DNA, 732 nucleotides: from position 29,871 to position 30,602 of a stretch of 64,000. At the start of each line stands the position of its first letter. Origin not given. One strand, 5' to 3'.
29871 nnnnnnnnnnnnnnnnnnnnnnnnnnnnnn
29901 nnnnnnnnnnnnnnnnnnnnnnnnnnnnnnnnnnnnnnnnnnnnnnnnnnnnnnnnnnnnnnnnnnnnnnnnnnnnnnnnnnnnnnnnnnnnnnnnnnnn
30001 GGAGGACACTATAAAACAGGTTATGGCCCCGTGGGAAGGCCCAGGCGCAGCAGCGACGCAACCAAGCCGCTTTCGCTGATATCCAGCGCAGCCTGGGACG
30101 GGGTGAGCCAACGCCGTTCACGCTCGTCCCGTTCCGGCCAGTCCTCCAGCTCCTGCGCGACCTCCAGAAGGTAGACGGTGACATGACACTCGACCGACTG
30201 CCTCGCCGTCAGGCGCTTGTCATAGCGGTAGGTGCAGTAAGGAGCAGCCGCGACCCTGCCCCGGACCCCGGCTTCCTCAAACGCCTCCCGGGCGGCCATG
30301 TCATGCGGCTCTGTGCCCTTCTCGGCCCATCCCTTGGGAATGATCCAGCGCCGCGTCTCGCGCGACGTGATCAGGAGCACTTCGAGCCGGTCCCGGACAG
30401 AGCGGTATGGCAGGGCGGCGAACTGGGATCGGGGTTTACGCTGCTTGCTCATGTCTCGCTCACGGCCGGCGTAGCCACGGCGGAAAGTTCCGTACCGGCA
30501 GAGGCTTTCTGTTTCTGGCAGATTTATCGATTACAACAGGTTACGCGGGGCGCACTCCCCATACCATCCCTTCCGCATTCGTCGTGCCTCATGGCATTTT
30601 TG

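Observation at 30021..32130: Accessory island inside the trb operon: antisense NUDIX hydrolase, low-GC micro-ORFs and a small-gene array between trbB and trbC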

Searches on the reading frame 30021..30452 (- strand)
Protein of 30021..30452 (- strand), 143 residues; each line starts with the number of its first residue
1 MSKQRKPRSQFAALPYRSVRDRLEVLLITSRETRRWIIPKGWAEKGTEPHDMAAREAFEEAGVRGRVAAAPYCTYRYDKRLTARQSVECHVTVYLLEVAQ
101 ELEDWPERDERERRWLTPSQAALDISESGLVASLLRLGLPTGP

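Call 3: search_protein_families(library=pfam, proteins=[window:30021-30452:-], max_evalue=0.01)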
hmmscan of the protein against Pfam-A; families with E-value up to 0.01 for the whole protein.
window:30021-30452:- (143 aa): 1 family
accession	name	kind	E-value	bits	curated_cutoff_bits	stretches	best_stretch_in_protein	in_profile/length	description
PF00293.34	NUDIX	-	9.2e-11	42.3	21.1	1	22-122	16-119/134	NUDIX domain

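Call 8: search_protein_families(library=ncbifam, proteins=[window:30021-30452:-], max_evalue=0.01)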
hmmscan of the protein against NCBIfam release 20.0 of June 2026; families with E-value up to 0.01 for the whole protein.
window:30021-30452:- (143 aa): 3 families
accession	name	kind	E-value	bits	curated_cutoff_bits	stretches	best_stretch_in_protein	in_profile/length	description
NF041652.1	Nud_hyd_Dein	equivalog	4.9e-07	30.1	200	1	32-67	41-76/152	Nudix hydrolase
NF001938.0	PRK00714.1-5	equivalog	0.0043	16.4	116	1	31-65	42-76/172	RNA pyrophosphohydrolase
TIGR02705.1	nudix_YtkD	equivalog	0.0085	15.6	154.4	1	25-64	36-75/156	RNA deprotection pyrophosphohydrolase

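Call 15: search_dna_similar(query=window:30021-30452:-, collection=plasmids, mode=protein, max_rows=40)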
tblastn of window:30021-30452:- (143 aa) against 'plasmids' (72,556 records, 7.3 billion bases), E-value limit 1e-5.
Records with a match: 513; places in all: 729; records where one place covers at least 80% of the query: 406.
Best place of each record, by identity: 60-80% 8; <60% 505.
By first word of the organism name: Rhizobium 203; Agrobacterium 150; Sinorhizobium 88; Ensifer 13; Shinella 9; Azospirillum 8; Methylobacterium 3; Roseateles 2; Aminobacter 2; Neorhizobium 2; and 30 more.
By predicted mobility (MOB-suite, as given by PLSDB): conjugative 255; non-mobilizable 237; mobilizable 21.
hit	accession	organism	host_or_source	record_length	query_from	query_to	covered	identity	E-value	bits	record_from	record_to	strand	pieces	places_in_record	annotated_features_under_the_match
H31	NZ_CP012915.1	Azospirillum brasilense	Digitaria eriantha,microbe,root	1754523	1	140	98%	63.6%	4e-42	155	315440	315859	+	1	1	none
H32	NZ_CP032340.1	Azospirillum brasilense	soil sample,Agricultural field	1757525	1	140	98%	63.6%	4e-42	155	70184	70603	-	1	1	none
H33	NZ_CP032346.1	Azospirillum brasilense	soil sample,Agricultural field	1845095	1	140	98%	63.6%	3e-41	152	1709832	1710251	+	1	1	record has no annotation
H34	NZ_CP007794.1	Azospirillum argentinense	Triticum aestivum L.,Root,wheat ...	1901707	1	140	98%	62.9%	3e-42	155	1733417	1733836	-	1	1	record has no annotation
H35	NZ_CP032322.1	Azospirillum argentinense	soil sample,Agricultural field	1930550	1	140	98%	62.9%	3e-42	155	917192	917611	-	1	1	record has no annotation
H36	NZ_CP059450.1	Azospirillum brasilense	Prokaryotes,soil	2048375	1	140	98%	62.9%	8e-41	151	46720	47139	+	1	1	none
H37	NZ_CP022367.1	Azospirillum sp. TSH58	single cell,paddy soils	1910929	1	140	98%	62.9%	8e-41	151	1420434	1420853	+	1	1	record has no annotation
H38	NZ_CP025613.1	Niveispirillum cyanobacteriorum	sing cell,cyanobacterial aggregates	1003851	4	139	95%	57.4%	8e-32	125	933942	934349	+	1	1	none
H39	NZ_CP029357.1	Azospirillum thermophilum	cell culture,hot spring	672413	6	137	92%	57.6%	8e-30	119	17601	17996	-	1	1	NUDIX hydrolase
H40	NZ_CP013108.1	Sinorhizobium americanum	Vachellia farnesiana,cell culture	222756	8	140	93%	51.5%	4e-13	72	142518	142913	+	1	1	NUDIX hydrolase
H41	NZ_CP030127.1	Indioceanicola profundi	sediment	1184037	6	138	93%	51.1%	1e-29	119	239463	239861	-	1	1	none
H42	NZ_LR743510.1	Methylobacterium bullatum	-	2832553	1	132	92%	51.1%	1e-19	91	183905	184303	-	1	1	none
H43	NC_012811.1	Methylorubrum extorquens AM1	-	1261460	10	136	89%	52.8%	5e-16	81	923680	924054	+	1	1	none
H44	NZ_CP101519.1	Ensifer adhaerens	cell cuture,rhizosphere soil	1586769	4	143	98%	46.8%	8e-24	102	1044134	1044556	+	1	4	none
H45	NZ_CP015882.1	Ensifer adhaerens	silty clay loam soil (pH 6.1)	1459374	4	143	98%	46.8%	2e-23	101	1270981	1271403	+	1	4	none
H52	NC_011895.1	Methylobacterium nodulans ORS 2060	-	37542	1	130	91%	49.6%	6e-20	91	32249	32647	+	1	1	NUDIX hydrolase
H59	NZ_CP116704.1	Agrobacterium tumefaciens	Yarrow,cell culture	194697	9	138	91%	47.4%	1e-24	105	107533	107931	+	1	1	NUDIX hydrolase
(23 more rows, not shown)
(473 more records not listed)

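Call 16: find_homologous_proteins(query=window:30021-30452:-)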
Query window:30021-30452:- (143 aa): 5108 proteins with E <= 0.001 among 5289 candidates; the best 120 are listed.
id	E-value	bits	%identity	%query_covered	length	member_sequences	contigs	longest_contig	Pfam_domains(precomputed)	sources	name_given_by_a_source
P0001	1.4e-72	260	85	98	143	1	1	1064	PF00293.35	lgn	-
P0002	1.2e-66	241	79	98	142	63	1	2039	PF00293.35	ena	-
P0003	4.1e-66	239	79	98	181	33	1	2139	PF00293.35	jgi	jgi:8-oxo-dGTP pyrophosphatase MutT (NUDIX family)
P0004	3.6e-63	230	76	99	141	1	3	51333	PF00293.35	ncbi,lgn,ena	-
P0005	2.0e-60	221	74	98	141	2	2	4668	PF00293.35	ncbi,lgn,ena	-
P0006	4.3e-59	216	76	98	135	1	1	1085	PF00293.35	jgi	jgi:8-oxo-dGTP pyrophosphatase MutT (NUDIX family)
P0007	6.3e-58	213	74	97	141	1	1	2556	PF00293.35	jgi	jgi:8-oxo-dGTP pyrophosphatase MutT (NUDIX family)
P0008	9.2e-58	212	72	96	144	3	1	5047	PF00293.35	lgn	-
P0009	2.7e-57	211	72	96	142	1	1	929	PF00293.35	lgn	-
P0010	2.1e-56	208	71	93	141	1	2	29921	PF00293.35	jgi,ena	jgi:8-oxo-dGTP pyrophosphatase MutT (NUDIX family)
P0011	2.2e-56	208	71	94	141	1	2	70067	PF00293.35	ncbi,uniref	ncbi:NUDIX hydrolase [Azospirillum sp. ST 5-10]|uniref:NUDIX hydrolase n=1 Tax=unclassified Azospiri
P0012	3.6e-56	207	82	81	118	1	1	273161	PF00293.35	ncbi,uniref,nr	ncbi:NUDIX hydrolase [Azospirillum canadense]|uniref:NUDIX hydrolase n=1 Tax=Azospirillum canadense 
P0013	3.8e-56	207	72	93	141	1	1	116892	PF00293.35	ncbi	ncbi:NUDIX hydrolase [Azospirillum sp. sgz302134]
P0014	2.1e-55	204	70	96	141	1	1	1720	PF00293.35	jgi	jgi:8-oxo-dGTP pyrophosphatase MutT (NUDIX family)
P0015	3.8e-55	204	71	94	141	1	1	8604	PF00293.35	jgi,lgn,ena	-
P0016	4.1e-55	204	68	98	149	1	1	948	PF00293.35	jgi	jgi:8-oxo-dGTP pyrophosphatase MutT (NUDIX family)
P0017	4.2e-55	203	68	99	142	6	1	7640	PF00293.35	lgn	-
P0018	7.1e-55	203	77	83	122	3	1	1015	PF00293.35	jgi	jgi:8-oxo-dGTP pyrophosphatase MutT (NUDIX family)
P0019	1.1e-54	202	71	93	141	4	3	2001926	PF00293.35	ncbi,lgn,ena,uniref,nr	ncbi:NUDIX hydrolase [Azospirillum canadense]|uniref:NUDIX hydrolase n=1 Tax=Azospirillum canadense 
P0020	2.5e-54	201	70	96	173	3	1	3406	PF00293.35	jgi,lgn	-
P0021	4.5e-54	200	67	94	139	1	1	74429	PF00293.35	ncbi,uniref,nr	ncbi:NUDIX hydrolase [Azospirillum halopraeferens]|uniref:NUDIX hydrolase n=1 Tax=Azospirillum halop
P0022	2.0e-53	198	68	95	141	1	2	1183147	PF00293.35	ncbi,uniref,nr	ncbi:NUDIX hydrolase [Azospirillum agricola]|uniref:NUDIX hydrolase n=1 Tax=Azospirillum agricola Ta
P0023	3.0e-53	197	77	82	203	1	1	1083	PF00293.35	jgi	jgi:8-oxo-dGTP pyrophosphatase MutT (NUDIX family)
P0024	3.3e-53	197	66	96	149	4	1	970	PF00293.35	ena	-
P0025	3.5e-53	197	70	97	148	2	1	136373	PF00293.35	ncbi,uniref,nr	ncbi:NUDIX hydrolase [Azospirillum sp. TSO35-2]|uniref:NUDIX hydrolase n=1 Tax=Azospirillum sp. TSO3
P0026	7.3e-53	196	65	94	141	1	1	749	PF00293.35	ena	-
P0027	1.4e-52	195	65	94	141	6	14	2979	PF00293.35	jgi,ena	jgi:8-oxo-dGTP pyrophosphatase MutT (NUDIX family)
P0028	2.0e-52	195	66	95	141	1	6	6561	PF00293.35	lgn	-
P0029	2.7e-52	194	62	86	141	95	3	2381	PF00293.35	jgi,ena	jgi:8-oxo-dGTP pyrophosphatase MutT (NUDIX family)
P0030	3.7e-52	194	64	96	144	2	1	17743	PF00293.35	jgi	jgi:8-oxo-dGTP pyrophosphatase MutT (NUDIX family)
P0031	3.8e-52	194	67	94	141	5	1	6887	PF00293.35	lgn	-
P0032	4.2e-52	194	63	97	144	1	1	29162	PF00293.35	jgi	jgi:8-oxo-dGTP pyrophosphatase MutT (NUDIX family)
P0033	1.0e-51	192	64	96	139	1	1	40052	PF00293.35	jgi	jgi:8-oxo-dGTP pyrophosphatase MutT (NUDIX family)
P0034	1.3e-51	192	65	98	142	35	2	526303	PF00293.35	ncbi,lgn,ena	ncbi:NUDIX hydrolase [Roseomonas genomospecies 6]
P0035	1.3e-51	192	68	93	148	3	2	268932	PF00293.35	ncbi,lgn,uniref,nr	ncbi:NUDIX hydrolase [Azospirillum doebereinerae]|uniref:NUDIX hydrolase n=1 Tax=Azospirillum doeber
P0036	1.9e-51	192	66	94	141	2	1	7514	PF00293.35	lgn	-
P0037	1.2e-50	189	66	96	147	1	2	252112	PF00293.35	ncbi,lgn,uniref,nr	ncbi:NUDIX hydrolase [Azospirillum picis]|uniref:8-oxo-dGTP pyrophosphatase MutT (NUDIX family) n=1 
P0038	3.4e-50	188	65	91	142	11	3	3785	PF00293.35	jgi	jgi:8-oxo-dGTP pyrophosphatase MutT (NUDIX family)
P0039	3.4e-50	188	66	95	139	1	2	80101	PF00293.35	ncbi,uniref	ncbi:NUDIX hydrolase [Azospirillum sp. ST 5-10]|uniref:NUDIX hydrolase n=1 Tax=unclassified Azospiri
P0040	5.5e-50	187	67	94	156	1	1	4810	PF00293.35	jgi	jgi:8-oxo-dGTP pyrophosphatase MutT (NUDIX family)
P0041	9.2e-50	186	65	95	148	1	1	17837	PF00293.35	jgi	jgi:8-oxo-dGTP pyrophosphatase MutT (NUDIX family)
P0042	1.2e-49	186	69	92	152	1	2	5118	PF00293.35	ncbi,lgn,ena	-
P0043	1.4e-49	186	60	99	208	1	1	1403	PF00293.35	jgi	jgi:8-oxo-dGTP pyrophosphatase MutT (NUDIX family)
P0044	2.4e-49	185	67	89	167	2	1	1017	PF00293.35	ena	-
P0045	3.2e-49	184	63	97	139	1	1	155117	PF00293.35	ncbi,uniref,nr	ncbi:NUDIX hydrolase [Azospirillum halopraeferens]|uniref:NUDIX hydrolase n=1 Tax=Azospirillum halop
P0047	4.2e-49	184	65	94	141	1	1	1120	PF00293.35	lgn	-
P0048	1.3e-48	182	62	97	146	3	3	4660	PF00293.35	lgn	-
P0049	2.3e-48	182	62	94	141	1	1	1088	PF00293.35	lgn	-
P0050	2.4e-48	182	61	94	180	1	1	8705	PF00293.35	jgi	jgi:8-oxo-dGTP pyrophosphatase MutT (NUDIX family)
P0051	4.1e-48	181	61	94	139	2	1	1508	PF00293.35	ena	-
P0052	5.8e-48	180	61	94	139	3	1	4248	PF00293.35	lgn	-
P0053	7.7e-48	180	61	98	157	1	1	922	PF00293.35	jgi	jgi:8-oxo-dGTP pyrophosphatase MutT (NUDIX family)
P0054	7.9e-48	180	62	97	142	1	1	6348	PF00293.35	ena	-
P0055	1.2e-47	179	64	93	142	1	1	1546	PF00293.35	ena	-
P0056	2.1e-47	179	61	96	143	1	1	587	PF00293.35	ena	-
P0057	2.2e-47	178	61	98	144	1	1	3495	PF00293.35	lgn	-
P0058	7.0e-47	177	65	91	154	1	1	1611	PF00293.35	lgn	-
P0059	1.1e-46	176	67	84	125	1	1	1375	PF00293.35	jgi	-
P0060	1.2e-46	176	61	84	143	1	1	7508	PF00293.35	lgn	-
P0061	1.5e-46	176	67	83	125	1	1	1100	PF00293.35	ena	-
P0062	1.6e-46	176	61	100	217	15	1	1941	PF00293.35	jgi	jgi:8-oxo-dGTP pyrophosphatase MutT (NUDIX family)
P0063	1.7e-46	176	61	96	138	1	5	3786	PF00293.35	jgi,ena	jgi:8-oxo-dGTP pyrophosphatase MutT (NUDIX family)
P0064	6.7e-46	174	60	98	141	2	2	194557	PF00293.35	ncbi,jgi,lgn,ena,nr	ncbi:MAG TPA: NUDIX hydrolase [Azospirillaceae bacterium]|nr:NUDIX hydrolase [Azospirillaceae bacter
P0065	8.8e-46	173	62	94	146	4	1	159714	PF00293.35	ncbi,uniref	ncbi:NUDIX hydrolase [Rhodocista pekingensis]|uniref:NUDIX hydrolase n=1 Tax=Rhodocista pekingensis 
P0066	1.0e-45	173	66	84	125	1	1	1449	PF00293.35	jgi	-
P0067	1.2e-45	173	62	94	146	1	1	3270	PF00293.35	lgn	-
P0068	4.6e-45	171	59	98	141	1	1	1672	PF00293.35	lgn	-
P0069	7.2e-45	170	60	94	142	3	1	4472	PF00293.35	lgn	-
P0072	7.5e-44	167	58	92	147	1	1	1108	PF00293.35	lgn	-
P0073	1.1e-43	167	60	90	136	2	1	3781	PF00293.35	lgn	-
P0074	1.4e-43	166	59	94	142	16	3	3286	PF00293.35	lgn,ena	-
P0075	1.5e-43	166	58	92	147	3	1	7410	PF00293.35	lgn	-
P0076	1.6e-43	166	62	90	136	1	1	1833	PF00293.35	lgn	-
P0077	3.0e-43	165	59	93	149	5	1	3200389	PF00293.35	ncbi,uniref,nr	ncbi:8-oxo-dGTP pyrophosphatase MutT (NUDIX family) [Azospirillum fermentarium]|uniref:NUDIX hydrola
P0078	3.3e-43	165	58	96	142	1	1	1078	PF00293.35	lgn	-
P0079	3.3e-43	165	59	94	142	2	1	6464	PF00293.35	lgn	-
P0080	3.5e-43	165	60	98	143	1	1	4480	PF00293.35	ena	-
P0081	3.8e-43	165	57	92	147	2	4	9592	PF00293.35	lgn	-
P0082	4.5e-43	165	59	92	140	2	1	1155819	PF00293.35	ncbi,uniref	ncbi:NUDIX hydrolase [Niveispirillum sp. KHB5.9]|uniref:NUDIX hydrolase n=1 Tax=Niveispirillum sp. K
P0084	7.6e-43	164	55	94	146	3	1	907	PF00293.35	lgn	-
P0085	7.7e-43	164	59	100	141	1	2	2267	PF00293.35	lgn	-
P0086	8.9e-43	164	59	96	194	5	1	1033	PF00293.35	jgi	jgi:8-oxo-dGTP pyrophosphatase MutT (NUDIX family)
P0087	1.1e-42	163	57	97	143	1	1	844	PF00293.35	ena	-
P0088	1.3e-42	163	57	92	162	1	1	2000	PF00293.35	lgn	-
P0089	1.5e-42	163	60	94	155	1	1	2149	PF00293.35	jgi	jgi:8-oxo-dGTP pyrophosphatase MutT (NUDIX family)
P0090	1.8e-42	163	59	93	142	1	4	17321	PF00293.35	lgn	-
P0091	2.0e-42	162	57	94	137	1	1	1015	PF00293.35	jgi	-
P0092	2.2e-42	162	58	90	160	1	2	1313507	PF00293.35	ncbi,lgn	ncbi:MAG: NUDIX hydrolase [Rhodospirillales bacterium]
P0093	2.2e-42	162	54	97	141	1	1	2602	PF00293.35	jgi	jgi:8-oxo-dGTP pyrophosphatase MutT (NUDIX family)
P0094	3.2e-42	162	56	92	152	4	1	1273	PF00293.35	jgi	-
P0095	3.3e-42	162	58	92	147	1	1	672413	PF00293.35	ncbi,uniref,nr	ncbi:NUDIX hydrolase [Azospirillum thermophilum]|uniref:NUDIX hydrolase n=1 Tax=Azospirillum thermop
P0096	3.4e-42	162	58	94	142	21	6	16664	PF00293.35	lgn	-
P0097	3.5e-42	162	61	92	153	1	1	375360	PF00293.35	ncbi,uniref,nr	ncbi:NUDIX hydrolase [Arenibaculum pallidiluteum]|uniref:NUDIX hydrolase n=1 Tax=Arenibaculum pallid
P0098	3.5e-42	162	54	99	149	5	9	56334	PF00293.35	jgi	jgi:8-oxo-dGTP pyrophosphatase MutT (NUDIX family)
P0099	4.9e-42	161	59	85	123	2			PF00293.35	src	-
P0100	5.0e-42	161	56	95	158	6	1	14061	PF00293.35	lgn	-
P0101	5.2e-42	161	56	92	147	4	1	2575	PF00293.35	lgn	-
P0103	6.0e-42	161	57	92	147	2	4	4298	PF00293.35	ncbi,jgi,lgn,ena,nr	ncbi:MAG TPA: NUDIX hydrolase [Azospirillaceae bacterium]|nr:NUDIX hydrolase [Azospirillaceae bacter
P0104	8.3e-42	160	58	93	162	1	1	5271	PF00293.35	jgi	jgi:8-oxo-dGTP pyrophosphatase MutT (NUDIX family)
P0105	1.1e-41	160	57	97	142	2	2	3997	PF00293.35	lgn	-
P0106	1.2e-41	160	57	96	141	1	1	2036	PF00293.35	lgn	-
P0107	1.5e-41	160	58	92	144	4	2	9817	PF00293.35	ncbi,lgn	ncbi:MAG: NUDIX hydrolase [Rhodospirillaceae bacterium]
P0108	1.9e-41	159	57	92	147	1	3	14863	PF00293.35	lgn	-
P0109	2.8e-41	159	59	85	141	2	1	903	PF00293.35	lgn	-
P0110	6.0e-41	158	58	96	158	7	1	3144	PF00293.35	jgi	jgi:8-oxo-dGTP pyrophosphatase MutT (NUDIX family)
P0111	1.0e-40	157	59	90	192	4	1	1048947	PF00293.35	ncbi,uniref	ncbi:NUDIX hydrolase [Niveispirillum irakense]|uniref:NUDIX hydrolase n=1 Tax=Niveispirillum irakens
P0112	1.2e-40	157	56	93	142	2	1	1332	PF00293.35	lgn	-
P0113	2.1e-40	156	52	97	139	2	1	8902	PF00293.35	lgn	-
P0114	2.1e-40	156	56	94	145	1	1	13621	PF00293.35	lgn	-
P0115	2.2e-40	156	56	99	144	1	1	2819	PF00293.35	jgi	jgi:8-oxo-dGTP pyrophosphatase MutT (NUDIX family)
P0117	2.6e-40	156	55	95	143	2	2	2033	PF00293.35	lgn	-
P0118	2.7e-40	156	59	93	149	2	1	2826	PF00293.35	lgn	-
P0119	3.1e-40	155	57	92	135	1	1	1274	PF00293.35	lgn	-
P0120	3.3e-40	155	55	90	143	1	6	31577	PF00293.35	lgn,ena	-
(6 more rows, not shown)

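Call 19: search_solved_structures(query=window:30021-30452:-, max_evalue=0.01, show_alignments=2)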
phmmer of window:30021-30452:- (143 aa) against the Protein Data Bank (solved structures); distinct sequences matched with E-value up to 0.01: 34.
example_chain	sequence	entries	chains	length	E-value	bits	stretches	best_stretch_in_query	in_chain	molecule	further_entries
3mcf_A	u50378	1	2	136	8.7e-12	48.5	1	10-119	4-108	Diphosphoinositol polyphosphate phosphohydrolase 3-alpha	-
2duk_A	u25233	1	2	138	1.7e-10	44.3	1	10-119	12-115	MS0616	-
7nnj_A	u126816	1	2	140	1.7e-10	44.3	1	10-119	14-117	Diphosphoinositol polyphosphate phosphohydrolase 2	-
5ltu_A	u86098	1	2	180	3.7e-10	43.2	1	10-119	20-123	Diphosphoinositol polyphosphate phosphohydrolase 2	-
9t4k_A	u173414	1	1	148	7.5e-10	42.2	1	10-117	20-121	Diphosphoinositol polyphosphate phosphohydrolase 1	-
9t48_A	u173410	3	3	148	9.3e-10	41.9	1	10-117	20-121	Diphosphoinositol polyphosphate phosphohydrolase 1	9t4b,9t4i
6pck_A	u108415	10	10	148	1.1e-09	41.6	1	10-118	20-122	Diphosphoinositol polyphosphate phosphohydrolase 1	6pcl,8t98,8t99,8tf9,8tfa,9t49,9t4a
9t4c_A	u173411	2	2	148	1.2e-09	41.5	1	10-117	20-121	Diphosphoinositol polyphosphate phosphohydrolase 1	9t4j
9t4f_A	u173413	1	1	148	1.2e-09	41.5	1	10-118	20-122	Diphosphoinositol polyphosphate phosphohydrolase 1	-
9t4m_A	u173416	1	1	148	1.3e-09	41.4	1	10-117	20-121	Diphosphoinositol polyphosphate phosphohydrolase 1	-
9t4l_A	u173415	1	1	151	1.3e-09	41.4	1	10-118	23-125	Diphosphoinositol polyphosphate phosphohydrolase 1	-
6wo7_A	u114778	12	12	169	1.7e-09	41.1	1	10-118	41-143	Diphosphoinositol polyphosphate phosphohydrolase 1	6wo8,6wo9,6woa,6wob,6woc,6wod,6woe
7tn4_A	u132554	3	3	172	1.7e-09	41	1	10-118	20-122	Diphosphoinositol polyphosphate phosphohydrolase 1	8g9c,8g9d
2fvv_A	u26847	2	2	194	2.4e-09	40.5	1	10-117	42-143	Diphosphoinositol polyphosphate phosphohydrolase 1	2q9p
9t4d_A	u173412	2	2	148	5.3e-09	39.4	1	10-117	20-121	Diphosphoinositol polyphosphate phosphohydrolase 1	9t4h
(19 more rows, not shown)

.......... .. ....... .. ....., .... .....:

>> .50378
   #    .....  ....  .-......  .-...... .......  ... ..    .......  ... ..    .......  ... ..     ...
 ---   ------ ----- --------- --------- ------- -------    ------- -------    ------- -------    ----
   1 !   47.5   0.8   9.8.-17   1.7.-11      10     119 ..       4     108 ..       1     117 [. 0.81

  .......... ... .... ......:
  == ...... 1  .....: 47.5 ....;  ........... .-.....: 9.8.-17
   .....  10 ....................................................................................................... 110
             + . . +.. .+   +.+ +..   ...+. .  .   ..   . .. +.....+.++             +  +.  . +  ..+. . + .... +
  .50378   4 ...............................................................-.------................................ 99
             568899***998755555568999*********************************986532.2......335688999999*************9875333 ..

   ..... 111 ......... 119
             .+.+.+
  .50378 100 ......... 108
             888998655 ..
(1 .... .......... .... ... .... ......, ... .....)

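Call 20: find_encoding_contigs(protein=P0004, flank=8000, max_places=3)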
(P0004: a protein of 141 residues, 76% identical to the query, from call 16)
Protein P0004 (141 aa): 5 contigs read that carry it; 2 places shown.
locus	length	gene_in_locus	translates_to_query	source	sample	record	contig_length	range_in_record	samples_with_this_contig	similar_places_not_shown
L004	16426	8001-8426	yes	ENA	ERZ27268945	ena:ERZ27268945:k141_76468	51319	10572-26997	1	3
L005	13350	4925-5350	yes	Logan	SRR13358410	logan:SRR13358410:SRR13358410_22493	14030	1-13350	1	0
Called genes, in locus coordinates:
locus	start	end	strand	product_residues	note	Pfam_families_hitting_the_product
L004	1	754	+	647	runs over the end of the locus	PF01807:Zn_ribbon_DnaG, PF08275:DNAG_N, PF01751:Toprim, PF13155:Toprim_2, PF13362:Toprim_3 (weak), PF13662:Toprim_4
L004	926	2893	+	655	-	PF03979:Sigma70_r1_1, PF00140:Sigma70_r1_2, PF04546:Sigma70_ner, PF04542:Sigma70_r2, PF04539:Sigma70_r3, PF04545:Sigma70_r4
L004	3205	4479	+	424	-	PF20172:DUF6538, PF02899:Phage_int_SAM_1 (weak), PF00589:Phage_integrase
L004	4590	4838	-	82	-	-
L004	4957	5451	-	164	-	PF02498:Bro-N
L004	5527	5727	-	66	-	-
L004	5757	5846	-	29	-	-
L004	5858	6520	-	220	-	PF00239:Resolvase, PF07508:Recombinase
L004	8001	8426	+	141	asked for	PF00293:NUDIX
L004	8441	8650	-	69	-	-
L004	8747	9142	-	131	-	-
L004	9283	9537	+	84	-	-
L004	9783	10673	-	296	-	-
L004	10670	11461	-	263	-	PF20613:HipA_2 (weak)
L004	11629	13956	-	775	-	-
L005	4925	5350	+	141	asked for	PF00293:NUDIX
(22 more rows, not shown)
